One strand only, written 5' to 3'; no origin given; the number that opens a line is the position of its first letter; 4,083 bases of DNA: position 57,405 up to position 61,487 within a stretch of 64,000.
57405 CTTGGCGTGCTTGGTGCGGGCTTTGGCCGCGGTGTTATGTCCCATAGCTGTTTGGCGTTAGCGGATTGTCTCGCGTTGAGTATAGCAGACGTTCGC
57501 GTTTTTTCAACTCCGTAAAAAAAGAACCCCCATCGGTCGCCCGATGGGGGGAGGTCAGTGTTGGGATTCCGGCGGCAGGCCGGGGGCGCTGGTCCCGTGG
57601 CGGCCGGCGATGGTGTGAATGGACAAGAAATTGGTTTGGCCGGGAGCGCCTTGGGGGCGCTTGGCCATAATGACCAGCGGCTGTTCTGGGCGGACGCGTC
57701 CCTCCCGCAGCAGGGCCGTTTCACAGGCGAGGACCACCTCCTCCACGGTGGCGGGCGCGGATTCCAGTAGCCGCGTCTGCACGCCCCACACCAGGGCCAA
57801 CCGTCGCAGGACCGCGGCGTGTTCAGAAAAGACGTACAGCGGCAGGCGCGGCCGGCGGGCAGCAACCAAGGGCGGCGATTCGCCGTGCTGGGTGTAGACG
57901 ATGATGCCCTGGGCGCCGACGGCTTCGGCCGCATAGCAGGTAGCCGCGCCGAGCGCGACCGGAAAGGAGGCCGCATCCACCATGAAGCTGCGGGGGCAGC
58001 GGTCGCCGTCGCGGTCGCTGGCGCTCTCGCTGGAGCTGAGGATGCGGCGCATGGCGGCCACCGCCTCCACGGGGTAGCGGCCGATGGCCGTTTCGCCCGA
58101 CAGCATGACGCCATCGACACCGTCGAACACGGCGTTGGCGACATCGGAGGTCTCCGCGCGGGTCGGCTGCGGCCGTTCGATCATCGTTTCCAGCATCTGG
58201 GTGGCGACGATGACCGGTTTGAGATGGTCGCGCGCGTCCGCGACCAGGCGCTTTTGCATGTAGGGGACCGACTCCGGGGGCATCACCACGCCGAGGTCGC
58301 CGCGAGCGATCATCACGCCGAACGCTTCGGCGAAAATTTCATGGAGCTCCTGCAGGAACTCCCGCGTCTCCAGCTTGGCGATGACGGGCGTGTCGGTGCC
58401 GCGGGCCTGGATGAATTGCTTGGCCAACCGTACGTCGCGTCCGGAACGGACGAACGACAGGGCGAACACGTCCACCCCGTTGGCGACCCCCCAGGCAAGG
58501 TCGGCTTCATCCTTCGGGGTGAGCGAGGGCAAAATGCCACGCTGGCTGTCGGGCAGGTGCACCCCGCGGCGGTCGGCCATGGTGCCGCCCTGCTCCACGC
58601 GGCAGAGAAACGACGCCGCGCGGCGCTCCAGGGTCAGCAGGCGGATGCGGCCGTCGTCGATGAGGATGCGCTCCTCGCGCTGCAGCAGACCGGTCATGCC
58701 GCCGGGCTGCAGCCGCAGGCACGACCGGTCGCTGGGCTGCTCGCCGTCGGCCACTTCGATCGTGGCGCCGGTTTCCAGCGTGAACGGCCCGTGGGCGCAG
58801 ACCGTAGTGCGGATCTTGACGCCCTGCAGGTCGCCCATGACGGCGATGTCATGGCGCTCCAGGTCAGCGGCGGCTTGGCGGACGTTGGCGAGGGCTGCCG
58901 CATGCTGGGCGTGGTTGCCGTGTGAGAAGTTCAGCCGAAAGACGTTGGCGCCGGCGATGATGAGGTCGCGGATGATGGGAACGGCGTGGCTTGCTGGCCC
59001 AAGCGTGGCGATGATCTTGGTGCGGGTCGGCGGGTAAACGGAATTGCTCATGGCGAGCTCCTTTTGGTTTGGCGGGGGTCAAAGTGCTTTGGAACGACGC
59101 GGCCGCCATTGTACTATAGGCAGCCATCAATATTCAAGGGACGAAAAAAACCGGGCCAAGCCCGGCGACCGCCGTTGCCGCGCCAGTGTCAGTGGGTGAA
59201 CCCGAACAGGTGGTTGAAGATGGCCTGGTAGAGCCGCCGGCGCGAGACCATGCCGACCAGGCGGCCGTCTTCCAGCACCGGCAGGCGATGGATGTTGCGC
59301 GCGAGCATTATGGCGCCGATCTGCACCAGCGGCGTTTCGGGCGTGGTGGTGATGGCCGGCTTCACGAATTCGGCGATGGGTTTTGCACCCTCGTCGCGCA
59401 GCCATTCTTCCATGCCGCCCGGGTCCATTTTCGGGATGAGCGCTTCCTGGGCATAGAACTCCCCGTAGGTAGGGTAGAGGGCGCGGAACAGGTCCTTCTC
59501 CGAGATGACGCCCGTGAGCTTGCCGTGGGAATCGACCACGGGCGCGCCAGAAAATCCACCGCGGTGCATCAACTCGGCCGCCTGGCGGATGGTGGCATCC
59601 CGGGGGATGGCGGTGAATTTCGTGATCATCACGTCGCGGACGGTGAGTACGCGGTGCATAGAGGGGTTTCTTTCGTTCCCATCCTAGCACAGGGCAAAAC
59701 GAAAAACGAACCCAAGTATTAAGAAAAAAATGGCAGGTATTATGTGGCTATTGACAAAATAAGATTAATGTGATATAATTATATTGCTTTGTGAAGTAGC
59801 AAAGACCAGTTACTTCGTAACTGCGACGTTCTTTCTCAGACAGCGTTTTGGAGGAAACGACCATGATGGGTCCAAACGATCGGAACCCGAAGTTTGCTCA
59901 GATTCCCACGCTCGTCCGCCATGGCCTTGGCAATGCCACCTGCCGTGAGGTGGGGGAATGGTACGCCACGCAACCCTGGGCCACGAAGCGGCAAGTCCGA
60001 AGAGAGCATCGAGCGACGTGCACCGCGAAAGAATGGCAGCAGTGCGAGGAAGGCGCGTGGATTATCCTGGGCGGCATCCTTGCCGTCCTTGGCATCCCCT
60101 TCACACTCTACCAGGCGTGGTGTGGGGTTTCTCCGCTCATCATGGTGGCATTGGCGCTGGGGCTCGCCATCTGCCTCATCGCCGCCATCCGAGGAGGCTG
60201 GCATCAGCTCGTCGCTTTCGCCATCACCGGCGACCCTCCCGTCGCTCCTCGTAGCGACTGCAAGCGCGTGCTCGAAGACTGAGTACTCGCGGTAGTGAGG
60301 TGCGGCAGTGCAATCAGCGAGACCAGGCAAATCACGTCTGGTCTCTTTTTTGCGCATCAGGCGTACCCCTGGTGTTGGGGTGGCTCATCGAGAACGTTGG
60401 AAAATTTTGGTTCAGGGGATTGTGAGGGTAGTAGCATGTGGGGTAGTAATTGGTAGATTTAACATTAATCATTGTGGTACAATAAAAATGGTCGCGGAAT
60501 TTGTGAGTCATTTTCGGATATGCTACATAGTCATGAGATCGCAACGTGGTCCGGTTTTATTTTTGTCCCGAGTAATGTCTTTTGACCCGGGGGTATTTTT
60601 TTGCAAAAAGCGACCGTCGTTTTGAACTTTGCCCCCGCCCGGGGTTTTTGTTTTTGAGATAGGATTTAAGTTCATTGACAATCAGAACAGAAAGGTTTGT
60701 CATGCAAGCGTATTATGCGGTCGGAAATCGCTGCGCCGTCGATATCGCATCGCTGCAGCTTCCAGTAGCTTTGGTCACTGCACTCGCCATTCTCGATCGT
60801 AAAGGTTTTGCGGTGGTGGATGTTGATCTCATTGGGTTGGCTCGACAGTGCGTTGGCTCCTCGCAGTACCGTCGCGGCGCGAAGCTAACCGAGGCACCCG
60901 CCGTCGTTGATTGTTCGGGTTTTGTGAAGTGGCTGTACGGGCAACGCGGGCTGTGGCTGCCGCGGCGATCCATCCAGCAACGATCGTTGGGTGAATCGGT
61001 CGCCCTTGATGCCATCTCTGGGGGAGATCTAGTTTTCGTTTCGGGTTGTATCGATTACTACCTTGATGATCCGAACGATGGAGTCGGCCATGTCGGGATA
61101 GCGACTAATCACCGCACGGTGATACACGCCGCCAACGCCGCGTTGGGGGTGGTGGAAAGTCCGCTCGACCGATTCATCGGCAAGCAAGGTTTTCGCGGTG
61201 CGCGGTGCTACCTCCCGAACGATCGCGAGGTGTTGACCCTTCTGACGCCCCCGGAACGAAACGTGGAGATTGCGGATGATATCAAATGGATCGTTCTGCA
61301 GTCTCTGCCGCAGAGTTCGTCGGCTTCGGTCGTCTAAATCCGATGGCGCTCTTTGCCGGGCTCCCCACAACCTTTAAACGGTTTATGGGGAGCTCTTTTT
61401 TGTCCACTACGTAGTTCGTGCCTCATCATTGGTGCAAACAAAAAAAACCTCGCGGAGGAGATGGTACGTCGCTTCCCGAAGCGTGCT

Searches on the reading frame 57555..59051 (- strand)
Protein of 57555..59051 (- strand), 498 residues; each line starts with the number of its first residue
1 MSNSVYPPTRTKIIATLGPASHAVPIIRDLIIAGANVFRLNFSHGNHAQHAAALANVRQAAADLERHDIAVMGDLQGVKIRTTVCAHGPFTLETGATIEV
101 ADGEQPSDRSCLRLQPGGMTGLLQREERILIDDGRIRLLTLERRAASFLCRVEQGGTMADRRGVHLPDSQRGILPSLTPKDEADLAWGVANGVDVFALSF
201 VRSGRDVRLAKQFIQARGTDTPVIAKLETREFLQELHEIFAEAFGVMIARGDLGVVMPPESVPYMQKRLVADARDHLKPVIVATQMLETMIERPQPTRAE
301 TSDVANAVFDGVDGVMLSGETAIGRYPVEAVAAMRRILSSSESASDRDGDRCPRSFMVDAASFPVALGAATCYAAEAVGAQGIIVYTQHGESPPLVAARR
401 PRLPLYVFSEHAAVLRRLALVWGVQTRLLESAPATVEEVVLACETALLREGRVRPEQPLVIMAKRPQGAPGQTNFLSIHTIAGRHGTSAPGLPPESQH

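Call 51: search_protein_families(library=pfam, proteins=[window:57555-59051:-], max_evalue=0.001)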
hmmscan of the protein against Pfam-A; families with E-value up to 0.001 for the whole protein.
window:57555-59051:- (498 aa): 2 families
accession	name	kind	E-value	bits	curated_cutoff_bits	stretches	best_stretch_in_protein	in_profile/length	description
PF00224.27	PK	-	9.5e-98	327.7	30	1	10-331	3-328/328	Pyruvate kinase, barrel domain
PF02887.21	PK_C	-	2.7e-22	79.5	28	1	368-479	4-114/114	Pyruvate kinase, alpha/beta domain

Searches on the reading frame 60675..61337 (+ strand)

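Call 67: search_protein_families(library=pfam, proteins=[window:60675-61337:+], max_evalue=0.01)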
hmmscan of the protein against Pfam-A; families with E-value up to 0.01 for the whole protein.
window:60675-61337:+ (220 aa): 1 family
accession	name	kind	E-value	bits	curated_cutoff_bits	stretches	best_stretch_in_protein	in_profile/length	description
PF00877.26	NLPC_P60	-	5.1e-14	52.6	23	1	65-165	4-92/105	NlpC/P60 family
